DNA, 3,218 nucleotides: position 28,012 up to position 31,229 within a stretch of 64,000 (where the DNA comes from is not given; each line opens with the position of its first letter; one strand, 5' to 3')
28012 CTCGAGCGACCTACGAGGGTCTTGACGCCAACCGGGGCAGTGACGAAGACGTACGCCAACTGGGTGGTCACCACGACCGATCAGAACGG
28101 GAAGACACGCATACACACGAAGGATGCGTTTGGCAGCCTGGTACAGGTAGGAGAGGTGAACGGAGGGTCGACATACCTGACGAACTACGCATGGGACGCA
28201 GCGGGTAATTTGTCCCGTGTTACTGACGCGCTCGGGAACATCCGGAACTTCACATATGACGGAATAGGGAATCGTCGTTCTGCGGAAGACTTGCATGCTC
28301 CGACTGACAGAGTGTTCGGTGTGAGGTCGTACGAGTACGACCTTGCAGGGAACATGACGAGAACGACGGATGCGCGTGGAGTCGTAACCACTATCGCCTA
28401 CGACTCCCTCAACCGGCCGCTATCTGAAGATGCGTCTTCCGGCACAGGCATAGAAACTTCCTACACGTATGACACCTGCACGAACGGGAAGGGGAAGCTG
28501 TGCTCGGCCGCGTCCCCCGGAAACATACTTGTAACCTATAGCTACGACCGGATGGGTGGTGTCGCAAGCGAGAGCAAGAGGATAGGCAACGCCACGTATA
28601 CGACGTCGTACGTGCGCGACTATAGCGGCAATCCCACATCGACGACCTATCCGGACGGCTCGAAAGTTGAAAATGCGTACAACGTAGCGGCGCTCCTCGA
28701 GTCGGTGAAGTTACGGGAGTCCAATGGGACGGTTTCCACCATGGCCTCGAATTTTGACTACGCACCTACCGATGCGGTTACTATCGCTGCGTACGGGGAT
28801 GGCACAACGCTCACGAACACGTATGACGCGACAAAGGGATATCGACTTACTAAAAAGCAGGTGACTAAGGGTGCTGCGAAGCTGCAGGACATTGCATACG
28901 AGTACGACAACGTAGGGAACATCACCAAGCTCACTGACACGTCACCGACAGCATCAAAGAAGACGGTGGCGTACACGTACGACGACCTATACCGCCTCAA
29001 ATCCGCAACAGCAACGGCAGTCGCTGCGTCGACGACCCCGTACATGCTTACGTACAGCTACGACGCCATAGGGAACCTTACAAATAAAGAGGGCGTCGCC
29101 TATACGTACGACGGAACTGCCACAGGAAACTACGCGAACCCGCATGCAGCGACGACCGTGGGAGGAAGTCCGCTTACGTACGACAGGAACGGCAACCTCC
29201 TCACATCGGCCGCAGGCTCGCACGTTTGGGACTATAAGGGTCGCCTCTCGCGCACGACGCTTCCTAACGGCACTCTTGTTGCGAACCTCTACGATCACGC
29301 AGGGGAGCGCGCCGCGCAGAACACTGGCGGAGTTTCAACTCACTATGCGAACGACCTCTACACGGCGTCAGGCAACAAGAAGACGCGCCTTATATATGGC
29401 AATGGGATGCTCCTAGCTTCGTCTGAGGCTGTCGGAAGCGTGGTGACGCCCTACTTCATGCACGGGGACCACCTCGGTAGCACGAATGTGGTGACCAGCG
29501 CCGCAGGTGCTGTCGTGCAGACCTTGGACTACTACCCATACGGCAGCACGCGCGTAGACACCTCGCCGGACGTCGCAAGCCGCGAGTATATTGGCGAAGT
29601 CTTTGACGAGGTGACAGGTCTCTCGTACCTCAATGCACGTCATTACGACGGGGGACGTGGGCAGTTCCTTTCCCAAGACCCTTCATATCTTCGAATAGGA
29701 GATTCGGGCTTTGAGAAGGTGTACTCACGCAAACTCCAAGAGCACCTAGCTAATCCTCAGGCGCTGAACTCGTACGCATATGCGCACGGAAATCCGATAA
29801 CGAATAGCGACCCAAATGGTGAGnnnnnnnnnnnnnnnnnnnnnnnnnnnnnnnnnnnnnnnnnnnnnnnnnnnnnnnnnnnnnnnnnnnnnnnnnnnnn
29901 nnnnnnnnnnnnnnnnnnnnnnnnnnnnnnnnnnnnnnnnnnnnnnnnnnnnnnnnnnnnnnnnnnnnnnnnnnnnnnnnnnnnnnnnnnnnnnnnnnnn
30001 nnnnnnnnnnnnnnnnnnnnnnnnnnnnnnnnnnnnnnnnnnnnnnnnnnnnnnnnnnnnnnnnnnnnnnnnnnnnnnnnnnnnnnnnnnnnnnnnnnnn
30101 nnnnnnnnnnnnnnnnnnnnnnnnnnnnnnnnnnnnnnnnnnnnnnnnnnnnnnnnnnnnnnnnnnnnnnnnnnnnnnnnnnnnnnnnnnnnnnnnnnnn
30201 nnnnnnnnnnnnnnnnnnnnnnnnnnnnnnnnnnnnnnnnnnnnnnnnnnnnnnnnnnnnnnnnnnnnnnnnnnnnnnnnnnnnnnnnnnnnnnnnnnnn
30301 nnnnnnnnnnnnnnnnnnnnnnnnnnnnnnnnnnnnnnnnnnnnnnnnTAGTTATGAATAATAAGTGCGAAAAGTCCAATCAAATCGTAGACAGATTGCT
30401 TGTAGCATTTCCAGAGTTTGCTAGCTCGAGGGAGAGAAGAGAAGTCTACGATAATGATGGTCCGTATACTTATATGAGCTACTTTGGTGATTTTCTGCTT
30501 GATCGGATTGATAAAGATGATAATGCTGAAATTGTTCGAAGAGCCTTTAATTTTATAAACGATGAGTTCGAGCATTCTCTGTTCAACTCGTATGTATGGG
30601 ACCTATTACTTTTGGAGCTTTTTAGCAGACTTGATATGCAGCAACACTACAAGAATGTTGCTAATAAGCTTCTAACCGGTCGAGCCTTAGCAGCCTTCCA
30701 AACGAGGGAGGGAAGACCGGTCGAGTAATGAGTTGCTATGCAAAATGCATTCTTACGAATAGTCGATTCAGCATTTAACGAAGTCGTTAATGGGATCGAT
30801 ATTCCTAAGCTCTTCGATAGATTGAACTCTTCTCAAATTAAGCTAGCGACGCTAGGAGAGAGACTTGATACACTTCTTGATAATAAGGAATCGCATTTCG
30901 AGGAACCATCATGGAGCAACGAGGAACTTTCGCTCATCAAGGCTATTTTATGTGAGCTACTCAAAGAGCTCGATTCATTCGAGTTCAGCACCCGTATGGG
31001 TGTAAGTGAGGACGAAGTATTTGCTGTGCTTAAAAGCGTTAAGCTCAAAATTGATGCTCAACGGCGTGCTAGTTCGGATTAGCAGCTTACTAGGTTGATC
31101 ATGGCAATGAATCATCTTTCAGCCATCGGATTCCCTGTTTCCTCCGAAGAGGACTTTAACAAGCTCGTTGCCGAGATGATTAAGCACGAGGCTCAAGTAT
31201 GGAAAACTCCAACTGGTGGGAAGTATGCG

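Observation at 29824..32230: Abrupt AT-rich ~2.4 kb block beginning exactly at the toxin CT boundary and containing four small ORFs: variable toxin-immunity cassette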

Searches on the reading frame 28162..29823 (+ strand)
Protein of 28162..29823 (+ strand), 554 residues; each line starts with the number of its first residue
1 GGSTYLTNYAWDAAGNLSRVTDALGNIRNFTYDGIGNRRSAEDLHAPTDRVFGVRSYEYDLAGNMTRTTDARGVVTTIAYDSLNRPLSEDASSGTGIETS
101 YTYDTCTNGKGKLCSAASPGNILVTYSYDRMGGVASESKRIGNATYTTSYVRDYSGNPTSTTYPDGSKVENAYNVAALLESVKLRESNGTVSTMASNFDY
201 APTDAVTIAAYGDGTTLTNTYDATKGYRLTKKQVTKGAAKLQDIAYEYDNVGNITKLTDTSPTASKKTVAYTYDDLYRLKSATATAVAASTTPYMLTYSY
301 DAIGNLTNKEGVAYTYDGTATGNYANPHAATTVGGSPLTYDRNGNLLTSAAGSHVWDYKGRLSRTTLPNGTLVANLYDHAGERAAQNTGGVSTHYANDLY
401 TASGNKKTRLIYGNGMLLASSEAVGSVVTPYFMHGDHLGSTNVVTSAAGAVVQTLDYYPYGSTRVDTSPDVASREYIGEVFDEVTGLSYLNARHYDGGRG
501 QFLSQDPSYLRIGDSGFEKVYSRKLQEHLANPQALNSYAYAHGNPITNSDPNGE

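Call 14: find_related_loci(query=window:28162-29823:+, collection=genome_contigs, flank=10000)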
Query window:28162-29823:+ (554 aa) in genome_contigs; peptide patterns used: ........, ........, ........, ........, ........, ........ (x = any residue, [..] = any of these).
38 stretches matched a pattern; 20 encode a relative of the query (tblastn E <= 1e-3); 20 distinct loci.
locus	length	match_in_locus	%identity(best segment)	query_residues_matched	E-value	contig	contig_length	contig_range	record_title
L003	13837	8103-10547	40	5-553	2e-117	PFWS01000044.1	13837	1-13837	MAG: Candidatus Uhrbacteria bacterium CG_4_9_14_3_um_filter_36_7 CG_4_9_14_3_um_filter_150_scaffold_4463_c, whole genome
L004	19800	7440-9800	39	5-554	3e-115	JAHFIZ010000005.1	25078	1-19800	MAG: Candidatus Uhrbacteria bacterium isolate nzgw374 NODE_1785_length_25079_cov_3.771656, whole genome shotgun sequence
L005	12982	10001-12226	41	2-553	6e-113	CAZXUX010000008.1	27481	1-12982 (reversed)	MAG TPA_asm: uncultured Gammaproteobacteria bacterium isolate SRP342105_co1_333 genome assembly, contig: NODE_2263_lengt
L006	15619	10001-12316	44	2-553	3e-86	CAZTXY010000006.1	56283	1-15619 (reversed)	MAG TPA_asm: uncultured Candidatus Saccharibacteria bacterium isolate SRP192515_co2_146 genome assembly, contig: NODE_33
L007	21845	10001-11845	42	2-372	3e-85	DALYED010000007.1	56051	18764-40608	MAG TPA_asm: Candidatus Paceibacterota bacterium isolate CTOTU14244 NODE_94_length_56051_cov_4.031020, whole genome shot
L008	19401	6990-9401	43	1-553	5e-72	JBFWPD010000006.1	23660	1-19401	MAG: Vicinamibacterales bacterium isolate CA_2019_TPBF_151 NODE_10483_length_23660_cov_3.229210_TPBF, whole genome shotg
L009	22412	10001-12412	45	10-554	2e-71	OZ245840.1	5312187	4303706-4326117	MAG: Alphaproteobacteria bacterium isolate d93f03f6-b113-40c7-9acf-b0fa1a286e37 genome assembly, chromosome: 1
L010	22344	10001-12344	44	237-554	1e-61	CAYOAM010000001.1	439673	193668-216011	MAG TPA_asm: uncultured Candidatus Saccharibacteria bacterium isolate SRP150892_co1_176 genome assembly, contig: NODE_5_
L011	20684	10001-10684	46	3-230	3e-54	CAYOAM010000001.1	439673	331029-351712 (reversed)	MAG TPA_asm: uncultured Candidatus Saccharibacteria bacterium isolate SRP150892_co1_176 genome assembly, contig: NODE_5_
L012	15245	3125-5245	31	7-553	3e-46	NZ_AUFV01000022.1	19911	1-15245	Solimonas flava DSM 18980 K343DRAFT_scaffold00020.20_C, whole genome shotgun sequence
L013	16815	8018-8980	43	1-415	1e-49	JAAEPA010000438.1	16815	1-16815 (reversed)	MAG: Gammaproteobacteria bacterium isolate Cca_21 CcaG_CONTIG1784980, whole genome shotgun sequence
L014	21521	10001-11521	28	9-553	3e-37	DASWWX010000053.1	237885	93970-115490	MAG TPA_asm: Solimonas sp. isolate SMAG_U3667 k141_265682, whole genome shotgun sequence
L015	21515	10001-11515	27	6-553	8e-33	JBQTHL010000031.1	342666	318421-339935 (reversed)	MAG: Panacagrimonas sp. isolate SAW216 c_000000283948, whole genome shotgun sequence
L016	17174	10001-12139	30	6-436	5e-32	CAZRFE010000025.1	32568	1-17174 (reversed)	MAG TPA_asm: uncultured Gammaproteobacteria bacterium isolate SRP263527_co2_174 genome assembly, contig: NODE_1009_lengt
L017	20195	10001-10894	43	244-554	5e-60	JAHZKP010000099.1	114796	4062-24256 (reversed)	MAG: Alphaproteobacteria bacterium isolate O_S4.2_bin.32 k141_778256, whole genome shotgun sequence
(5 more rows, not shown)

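Call 77: search_protein_families(library=pfam, proteins=[L004:9801-10340:+, L004:10348-10719:+, L004:10727-11005:+, L004:10974-11252:+], max_evalue=0.1)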
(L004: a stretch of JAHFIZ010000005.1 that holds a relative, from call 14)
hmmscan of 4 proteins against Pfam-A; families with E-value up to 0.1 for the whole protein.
L004:9801-10340:+ (180 aa): 1 family
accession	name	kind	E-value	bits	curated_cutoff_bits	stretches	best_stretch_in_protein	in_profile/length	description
PF14449.11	PT-TG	-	1e-10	41.8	23.5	1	13-64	4-54/68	Pre-toxin TG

L004:10348-10719:+ (124 aa): 4 families
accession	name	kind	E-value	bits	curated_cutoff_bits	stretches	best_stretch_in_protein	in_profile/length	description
PF24892.1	UTP6_C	-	0.0054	17.1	27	1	21-67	177-224/261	U3 small nucleolar RNA-associated protein 6 C-terminal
PF07361.16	Cytochrom_B562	-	0.044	14.8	30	1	50-119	25-91/102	Cytochrome b562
PF22709.1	Mu_Gam-Sipho_Gp157-TOTE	-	0.057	13.8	27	0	69-110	11-51/63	Mu Gam/Sipho_Gp157-like domain of the TOTE conflict systems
PF22134.1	DM_Arn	-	0.099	13.4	26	0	23-53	21-51/79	DNA Mimic Protein Arn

L004:10727-11005:+ (93 aa): 0 families

L004:10974-11252:+ (93 aa): 1 family
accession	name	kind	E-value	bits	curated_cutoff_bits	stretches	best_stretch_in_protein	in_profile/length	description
PF22266.2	DUF6953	-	0.092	13.4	27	0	49-90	14-52/74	Family of unknown function (DUF6953)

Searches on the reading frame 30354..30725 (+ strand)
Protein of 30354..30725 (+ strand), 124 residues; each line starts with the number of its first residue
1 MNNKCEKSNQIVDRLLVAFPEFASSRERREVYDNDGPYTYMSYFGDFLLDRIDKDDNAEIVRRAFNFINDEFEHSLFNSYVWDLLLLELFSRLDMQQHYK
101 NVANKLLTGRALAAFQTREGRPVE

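Call 5: search_protein_families(library=pfam, proteins=[window:30354-30725:+], max_evalue=1)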
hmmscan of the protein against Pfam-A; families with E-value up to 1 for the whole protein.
window:30354-30725:+ (124 aa): 2 families
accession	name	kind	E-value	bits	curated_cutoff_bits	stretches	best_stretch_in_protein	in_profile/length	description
PF24722.1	DUF7674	-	6.4e-09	36.3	27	1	13-108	2-97/111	Domain of unknown function (DUF7674)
PF07517.20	SecA_DEAD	-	0.21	11.3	24.6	1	23-77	156-211/290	SecA DEAD-like domain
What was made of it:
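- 30354..30728 (+): ORF1, 124 aa, a DUF7674 protein. It is acidic (pI 5.1) with no signal peptide or TM segment. It is the cognate immunity protein of the toxin domain. PF24722 at 36.3 bits against a cut-off of 27 (call 5).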

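Call 7: search_protein_families(library=ncbifam, proteins=[window:30354-30725:+], max_evalue=1)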
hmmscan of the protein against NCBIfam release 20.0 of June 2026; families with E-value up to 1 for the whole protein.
window:30354-30725:+ (124 aa): 0 families

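Call 12: find_encoding_contigs(protein=window:30354-30725:+, flank=10000, max_places=10)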
Protein window:30354-30725:+ (124 aa): 4 contigs read that carry it; 2 places shown.
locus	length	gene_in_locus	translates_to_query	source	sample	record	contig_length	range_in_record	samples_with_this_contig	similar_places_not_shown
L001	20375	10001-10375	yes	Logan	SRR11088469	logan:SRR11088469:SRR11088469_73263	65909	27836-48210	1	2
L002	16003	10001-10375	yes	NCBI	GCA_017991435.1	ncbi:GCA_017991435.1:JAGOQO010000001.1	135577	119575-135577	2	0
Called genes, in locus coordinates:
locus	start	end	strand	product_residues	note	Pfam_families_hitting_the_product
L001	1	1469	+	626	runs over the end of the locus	PF00012:HSP70, PF06723:MreB_Mbl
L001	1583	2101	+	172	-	-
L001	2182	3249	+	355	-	PF00226:DnaJ, PF01556:DnaJ_C, PF00684:DnaJ_CXXCXGXG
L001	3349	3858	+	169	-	-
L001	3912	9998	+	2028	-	PF03534:SpvB (weak), PF05593:RHS_repeat (faint), PF01839:FG-GAP (faint), PF13517:FG-GAP_3 (weak), PF20041:DUF6443 (weak), PF25023:TEN_YD-shell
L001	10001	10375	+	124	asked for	PF24722:DUF7674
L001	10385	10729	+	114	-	-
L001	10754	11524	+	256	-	-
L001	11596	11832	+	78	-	-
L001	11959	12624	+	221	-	-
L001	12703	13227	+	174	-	PF00856:SET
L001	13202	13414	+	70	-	-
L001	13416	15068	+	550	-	PF00512:HisKA, PF02518:HATPase_c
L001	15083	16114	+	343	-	PF02016:Peptidase_S66, PF17676:Peptidase_S66C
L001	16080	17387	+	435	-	PF00579:tRNA-synt_1b, PF22421:SYY_C-terminal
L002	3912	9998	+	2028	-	PF03534:SpvB (weak), PF05593:RHS_repeat (faint), PF01839:FG-GAP (faint), PF13517:FG-GAP_3 (weak), PF20041:DUF6443 (weak), PF25023:TEN_YD-shell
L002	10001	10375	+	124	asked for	PF24722:DUF7674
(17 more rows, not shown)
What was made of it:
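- Checked: Gene callers start ORF4 at the ATG at 31949 (78 aa, call 12).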

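Call 65: search_protein_families(library=pfam, alignment_id=A6, max_evalue=0.001)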
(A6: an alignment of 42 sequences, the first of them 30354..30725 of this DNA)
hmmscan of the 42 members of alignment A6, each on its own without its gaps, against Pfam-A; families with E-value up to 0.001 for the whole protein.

A. member 1, window:30354-30725:+ (124 aa): 1 family
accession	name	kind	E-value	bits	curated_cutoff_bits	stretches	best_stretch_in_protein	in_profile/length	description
PF24722.1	DUF7674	-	6.4e-09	36.3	27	1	13-108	2-97/111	Domain of unknown function (DUF7674)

B. families by the number of members that match (of 42 scanned): 3 families
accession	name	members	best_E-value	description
PF24722.1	DUF7674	39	6e-23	Domain of unknown function (DUF7674)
PF13929.11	mRNA_stabil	1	9e-05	mRNA stabilisation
PF09028.16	Mac-1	1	0.00088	Mac 1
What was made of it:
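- On Rhs/YD polymorphic toxin: Only genomic association is available: 39 of 42 loci, window included (call 65).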

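Call 69: search_solved_structures(query=A6, max_evalue=10)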
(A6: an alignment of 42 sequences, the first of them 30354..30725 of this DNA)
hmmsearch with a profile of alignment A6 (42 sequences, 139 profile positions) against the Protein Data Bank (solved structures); distinct sequences matched with E-value up to 10: 12.
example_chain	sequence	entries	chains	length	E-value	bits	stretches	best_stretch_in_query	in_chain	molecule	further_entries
7p3x_B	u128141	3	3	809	0.01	18.9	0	15-73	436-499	Y55_G0035830.mRNA.1.CDS.1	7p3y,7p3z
8v3b_a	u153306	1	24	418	0.016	18.3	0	6-80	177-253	O43_129_+4 component B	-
7rdr_A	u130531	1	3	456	0.027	17.6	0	38-74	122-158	Circular tendon repeat protein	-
9lw6_A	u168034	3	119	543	0.039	17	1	58-130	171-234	Phage capsid-like C-terminal domain-containing protein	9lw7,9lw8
9k8i_A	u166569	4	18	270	0.23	14.5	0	20-93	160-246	Cage-t32-Zn1-HEHE-36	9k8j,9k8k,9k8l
2rhh_A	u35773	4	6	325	0.35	13.9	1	53-95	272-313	Cell Division Protein ftsZ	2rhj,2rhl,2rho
1g7d_A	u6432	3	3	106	0.47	13.5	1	45-77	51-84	ENDOPLASMIC RETICULUM PROTEIN ERP29 | Endoplasmic reticulum resident protein 29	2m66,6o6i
1q44_A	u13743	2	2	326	0.98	12.5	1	51-96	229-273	Steroid Sulfotransferase | Flavonol sulfotransferase-like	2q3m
6e9x_C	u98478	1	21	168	1.2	12.2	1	12-93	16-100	DHF91 filament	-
3tjz_B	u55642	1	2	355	1.4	12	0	47-80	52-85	Coatomer subunit gamma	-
3l19_A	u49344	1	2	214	1.8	11.6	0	21-70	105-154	Calcium/calmodulin dependent protein kinase with a kinase domain and 4 calmodulin like EF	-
8v2d_y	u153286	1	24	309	2.6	11.1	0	6-80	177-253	O43_129 component B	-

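Call 82: search_protein_families(library=padloc, proteins=[window:30354-30725:+], max_evalue=0.1)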
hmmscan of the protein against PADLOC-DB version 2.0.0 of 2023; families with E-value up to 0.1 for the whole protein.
window:30354-30725:+ (124 aa): 0 families

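Call 83: search_protein_families(library=phrogs, proteins=[window:30354-30725:+], max_evalue=0.1)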
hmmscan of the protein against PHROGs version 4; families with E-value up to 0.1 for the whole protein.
window:30354-30725:+ (124 aa): 0 families

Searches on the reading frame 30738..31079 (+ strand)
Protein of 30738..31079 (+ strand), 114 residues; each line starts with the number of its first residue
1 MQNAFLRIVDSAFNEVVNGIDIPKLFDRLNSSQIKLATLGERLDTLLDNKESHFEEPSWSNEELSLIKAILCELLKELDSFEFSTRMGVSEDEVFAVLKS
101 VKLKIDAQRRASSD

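Call 5: search_protein_families(library=pfam, proteins=[window:30738-31079:+], max_evalue=1)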
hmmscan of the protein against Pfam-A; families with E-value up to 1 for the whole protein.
window:30738-31079:+ (114 aa): 4 families
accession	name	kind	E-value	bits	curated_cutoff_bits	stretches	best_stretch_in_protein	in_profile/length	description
PF23109.1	ARCH_RTEL1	-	0.0095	16.4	27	1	50-106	23-82/181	RTEL1 helicase, ARCH domain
PF09668.16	Asp_protease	-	0.02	15.5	26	0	5-38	44-77/109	Aspartyl protease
PF23984.1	DUF7307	-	0.059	13.7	27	1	35-105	1-68/129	Pam3 gp33-like protein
PF18039.7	UBA_6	-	0.22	12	23.5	0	81-100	5-24/42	UBA-like domain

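Call 7: search_protein_families(library=ncbifam, proteins=[window:30738-31079:+], max_evalue=1)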
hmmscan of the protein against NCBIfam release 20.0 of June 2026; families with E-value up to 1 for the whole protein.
window:30738-31079:+ (114 aa): 0 families

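Call 37: find_homologous_proteins(query=window:30738-31079:+, max_evalue=0.01)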
Query window:30738-31079:+ (114 aa): 2 proteins with E <= 0.01 among 6 candidates.
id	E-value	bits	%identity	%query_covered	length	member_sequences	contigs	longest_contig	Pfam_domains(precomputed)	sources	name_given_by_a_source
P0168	6.7e-65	233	100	100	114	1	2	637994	-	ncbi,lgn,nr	ncbi:MAG: hypothetical protein KBC38_00755 [Candidatus Pacebacteria bacterium]|nr:hypothetical prote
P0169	1.0e-13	69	45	88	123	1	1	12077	-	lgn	-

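Call 38: find_encoding_contigs(protein=P0169, flank=10000, max_places=3)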
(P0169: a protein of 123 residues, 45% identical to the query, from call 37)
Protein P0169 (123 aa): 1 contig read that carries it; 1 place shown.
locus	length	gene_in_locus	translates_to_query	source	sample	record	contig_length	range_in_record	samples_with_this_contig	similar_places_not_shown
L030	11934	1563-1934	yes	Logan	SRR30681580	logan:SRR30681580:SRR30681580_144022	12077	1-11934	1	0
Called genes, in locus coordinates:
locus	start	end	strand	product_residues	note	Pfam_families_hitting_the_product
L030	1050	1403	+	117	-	-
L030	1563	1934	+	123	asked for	-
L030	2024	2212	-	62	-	-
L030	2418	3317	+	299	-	PF09924:LPG_synthase_C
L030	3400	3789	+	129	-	PF02675:AdoMet_dc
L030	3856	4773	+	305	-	PF00892:EamA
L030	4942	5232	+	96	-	-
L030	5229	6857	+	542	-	PF02518:HATPase_c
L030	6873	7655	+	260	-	-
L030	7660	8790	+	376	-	PF01098:FTSW_RODA_SPOVE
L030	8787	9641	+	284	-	PF00763:THF_DHG_CYH, PF02882:THF_DHG_CYH_C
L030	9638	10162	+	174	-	PF01569:PAP2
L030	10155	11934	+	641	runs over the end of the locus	?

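Call 77: search_protein_families(library=pfam, proteins=[L030:1563-1931:+], max_evalue=0.1)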
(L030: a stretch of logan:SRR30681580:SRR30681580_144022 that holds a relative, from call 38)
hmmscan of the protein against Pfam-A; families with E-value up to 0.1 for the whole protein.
L030:1563-1931:+ (123 aa): 3 families
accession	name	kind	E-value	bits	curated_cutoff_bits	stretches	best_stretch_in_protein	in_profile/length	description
PF18039.7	UBA_6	-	0.00038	20.9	23.5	1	89-113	5-29/42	UBA-like domain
PF08587.17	UBA_2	-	0.0051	17.3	23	1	92-111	10-29/45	Ubiquitin associated domain (UBA)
PF22451.2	NirdL-like_HTH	-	0.098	12.7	27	0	93-111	24-42/47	Siroheme decarboxylase NirDL-like HTH domain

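Call 82: search_protein_families(library=padloc, proteins=[window:30738-31079:+], max_evalue=0.1)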
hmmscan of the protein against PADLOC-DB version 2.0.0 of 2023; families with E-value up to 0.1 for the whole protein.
window:30738-31079:+ (114 aa): 0 families

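Call 83: search_protein_families(library=phrogs, proteins=[window:30738-31079:+], max_evalue=0.1)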
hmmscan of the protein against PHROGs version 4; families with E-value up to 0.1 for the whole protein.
window:30738-31079:+ (114 aa): 2 families
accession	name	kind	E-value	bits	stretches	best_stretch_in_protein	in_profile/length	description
phrog_17865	-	unknown function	0.0071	17.3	1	34-64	1-31/52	-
phrog_13132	-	unknown function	0.031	15.4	1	37-96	17-74/118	-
